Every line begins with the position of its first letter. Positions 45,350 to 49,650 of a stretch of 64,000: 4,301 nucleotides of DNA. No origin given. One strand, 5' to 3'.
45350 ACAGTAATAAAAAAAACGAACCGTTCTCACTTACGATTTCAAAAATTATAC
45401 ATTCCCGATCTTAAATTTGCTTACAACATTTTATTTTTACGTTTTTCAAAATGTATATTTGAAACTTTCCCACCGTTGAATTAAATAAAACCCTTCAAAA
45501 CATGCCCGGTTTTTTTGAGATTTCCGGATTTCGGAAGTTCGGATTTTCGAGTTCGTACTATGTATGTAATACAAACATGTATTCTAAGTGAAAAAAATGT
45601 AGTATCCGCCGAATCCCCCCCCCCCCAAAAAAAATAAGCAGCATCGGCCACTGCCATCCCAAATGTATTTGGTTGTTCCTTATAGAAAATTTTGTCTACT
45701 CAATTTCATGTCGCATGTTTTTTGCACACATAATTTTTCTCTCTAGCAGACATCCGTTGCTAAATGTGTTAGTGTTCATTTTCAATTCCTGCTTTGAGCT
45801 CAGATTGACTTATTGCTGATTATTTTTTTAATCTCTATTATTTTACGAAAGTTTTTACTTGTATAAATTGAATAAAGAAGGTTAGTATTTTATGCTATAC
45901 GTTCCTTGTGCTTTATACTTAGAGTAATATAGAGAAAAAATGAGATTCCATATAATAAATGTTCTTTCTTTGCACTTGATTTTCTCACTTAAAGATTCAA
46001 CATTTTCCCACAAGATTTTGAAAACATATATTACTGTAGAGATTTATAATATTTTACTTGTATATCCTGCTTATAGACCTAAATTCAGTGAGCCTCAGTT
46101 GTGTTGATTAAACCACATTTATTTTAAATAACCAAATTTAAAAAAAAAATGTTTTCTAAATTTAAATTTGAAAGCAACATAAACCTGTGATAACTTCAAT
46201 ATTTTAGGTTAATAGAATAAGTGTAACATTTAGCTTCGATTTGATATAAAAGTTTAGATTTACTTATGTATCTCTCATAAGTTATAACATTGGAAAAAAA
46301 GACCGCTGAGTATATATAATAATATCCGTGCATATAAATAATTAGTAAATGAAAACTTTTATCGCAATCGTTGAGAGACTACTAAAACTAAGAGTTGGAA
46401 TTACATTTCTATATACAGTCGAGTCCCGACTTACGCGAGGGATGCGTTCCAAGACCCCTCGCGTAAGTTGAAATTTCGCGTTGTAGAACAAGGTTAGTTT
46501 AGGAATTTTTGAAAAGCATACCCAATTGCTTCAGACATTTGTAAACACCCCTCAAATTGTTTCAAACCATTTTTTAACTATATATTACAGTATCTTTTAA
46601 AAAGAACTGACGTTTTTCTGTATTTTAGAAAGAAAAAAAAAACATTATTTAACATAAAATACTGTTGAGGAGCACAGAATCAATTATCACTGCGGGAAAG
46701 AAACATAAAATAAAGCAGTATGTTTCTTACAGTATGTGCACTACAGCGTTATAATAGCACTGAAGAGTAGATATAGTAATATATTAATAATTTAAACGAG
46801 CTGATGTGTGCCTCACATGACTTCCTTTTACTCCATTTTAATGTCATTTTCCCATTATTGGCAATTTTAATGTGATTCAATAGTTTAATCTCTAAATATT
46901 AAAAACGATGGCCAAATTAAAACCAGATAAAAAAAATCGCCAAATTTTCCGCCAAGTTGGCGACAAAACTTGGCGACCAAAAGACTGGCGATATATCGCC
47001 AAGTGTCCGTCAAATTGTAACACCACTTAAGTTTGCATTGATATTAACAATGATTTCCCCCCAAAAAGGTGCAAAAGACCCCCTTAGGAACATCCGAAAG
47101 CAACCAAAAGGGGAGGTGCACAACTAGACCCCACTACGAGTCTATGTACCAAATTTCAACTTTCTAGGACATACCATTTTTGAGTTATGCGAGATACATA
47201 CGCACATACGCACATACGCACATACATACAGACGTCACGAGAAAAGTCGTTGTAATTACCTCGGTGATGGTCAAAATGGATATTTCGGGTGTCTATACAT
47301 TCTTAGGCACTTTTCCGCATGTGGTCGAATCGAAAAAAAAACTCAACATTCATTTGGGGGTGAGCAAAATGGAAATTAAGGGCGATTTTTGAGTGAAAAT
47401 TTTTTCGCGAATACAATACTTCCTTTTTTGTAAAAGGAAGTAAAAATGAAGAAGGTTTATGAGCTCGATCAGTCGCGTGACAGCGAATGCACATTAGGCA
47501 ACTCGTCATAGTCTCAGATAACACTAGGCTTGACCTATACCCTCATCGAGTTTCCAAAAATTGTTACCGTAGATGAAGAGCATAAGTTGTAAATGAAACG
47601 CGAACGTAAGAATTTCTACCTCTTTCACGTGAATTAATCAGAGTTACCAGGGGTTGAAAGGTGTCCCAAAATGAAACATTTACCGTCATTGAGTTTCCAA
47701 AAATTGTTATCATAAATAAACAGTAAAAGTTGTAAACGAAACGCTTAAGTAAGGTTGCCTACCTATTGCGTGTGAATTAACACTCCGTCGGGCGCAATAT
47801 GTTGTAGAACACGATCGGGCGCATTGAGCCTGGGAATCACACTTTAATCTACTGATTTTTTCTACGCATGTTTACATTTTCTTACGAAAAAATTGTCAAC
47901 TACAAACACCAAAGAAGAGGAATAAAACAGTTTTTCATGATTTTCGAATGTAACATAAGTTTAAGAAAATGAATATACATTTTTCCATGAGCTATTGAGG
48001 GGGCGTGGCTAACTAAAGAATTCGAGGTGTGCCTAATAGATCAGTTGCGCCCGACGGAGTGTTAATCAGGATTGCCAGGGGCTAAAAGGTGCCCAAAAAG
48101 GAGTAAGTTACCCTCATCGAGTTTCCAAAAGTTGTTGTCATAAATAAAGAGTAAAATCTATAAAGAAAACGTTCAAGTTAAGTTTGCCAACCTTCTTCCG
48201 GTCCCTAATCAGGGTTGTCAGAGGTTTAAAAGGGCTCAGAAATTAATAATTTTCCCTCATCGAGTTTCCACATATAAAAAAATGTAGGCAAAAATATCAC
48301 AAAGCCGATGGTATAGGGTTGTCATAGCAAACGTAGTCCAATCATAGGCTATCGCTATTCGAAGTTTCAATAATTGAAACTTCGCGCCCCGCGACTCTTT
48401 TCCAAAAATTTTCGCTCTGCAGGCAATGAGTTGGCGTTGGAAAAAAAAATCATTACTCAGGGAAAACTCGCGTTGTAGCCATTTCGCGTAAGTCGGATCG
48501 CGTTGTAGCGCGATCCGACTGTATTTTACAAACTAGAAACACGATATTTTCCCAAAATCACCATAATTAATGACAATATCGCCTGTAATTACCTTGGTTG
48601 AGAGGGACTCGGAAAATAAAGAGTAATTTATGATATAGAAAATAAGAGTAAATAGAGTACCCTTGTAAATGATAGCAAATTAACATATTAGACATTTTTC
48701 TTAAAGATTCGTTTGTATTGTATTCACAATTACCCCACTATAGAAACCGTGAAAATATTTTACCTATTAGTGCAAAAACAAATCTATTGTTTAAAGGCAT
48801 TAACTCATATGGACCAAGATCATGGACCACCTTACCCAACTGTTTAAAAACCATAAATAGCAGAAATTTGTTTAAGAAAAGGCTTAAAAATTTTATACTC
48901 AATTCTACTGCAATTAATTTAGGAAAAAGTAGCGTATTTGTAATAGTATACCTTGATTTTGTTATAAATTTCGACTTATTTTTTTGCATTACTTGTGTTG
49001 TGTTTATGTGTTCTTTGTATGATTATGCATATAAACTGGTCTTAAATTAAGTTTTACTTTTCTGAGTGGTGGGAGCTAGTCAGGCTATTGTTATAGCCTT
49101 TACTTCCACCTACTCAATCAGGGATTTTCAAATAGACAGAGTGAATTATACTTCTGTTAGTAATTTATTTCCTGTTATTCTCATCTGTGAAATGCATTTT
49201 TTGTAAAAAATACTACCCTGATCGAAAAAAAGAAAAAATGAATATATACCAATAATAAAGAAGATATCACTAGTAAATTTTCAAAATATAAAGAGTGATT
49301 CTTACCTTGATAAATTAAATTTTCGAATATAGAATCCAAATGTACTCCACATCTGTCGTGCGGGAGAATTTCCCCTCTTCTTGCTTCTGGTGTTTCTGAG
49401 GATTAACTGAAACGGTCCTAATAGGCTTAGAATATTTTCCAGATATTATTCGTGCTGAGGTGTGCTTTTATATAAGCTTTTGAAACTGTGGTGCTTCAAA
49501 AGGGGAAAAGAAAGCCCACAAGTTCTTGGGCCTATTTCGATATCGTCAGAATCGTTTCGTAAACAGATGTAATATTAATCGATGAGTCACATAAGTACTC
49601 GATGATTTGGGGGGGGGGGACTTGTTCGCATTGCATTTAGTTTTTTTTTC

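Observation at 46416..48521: Three-level nesting: a TTAA-specific MITE inside a tandem array inside a Tc1/mariner-like non-autonomous element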

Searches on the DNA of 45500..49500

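Call 35: search_rna_families(source=window, start=45500, end=49500, threshold=evalue, max_evalue=1)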
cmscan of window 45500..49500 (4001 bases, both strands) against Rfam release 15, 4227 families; matches with E-value up to 1: 1.
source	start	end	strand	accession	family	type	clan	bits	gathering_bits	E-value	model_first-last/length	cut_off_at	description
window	47191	47231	-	RF04217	mir-297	Gene; miRNA;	-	27.2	90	0.098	1-71/71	no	mir-297 microRNA precursor family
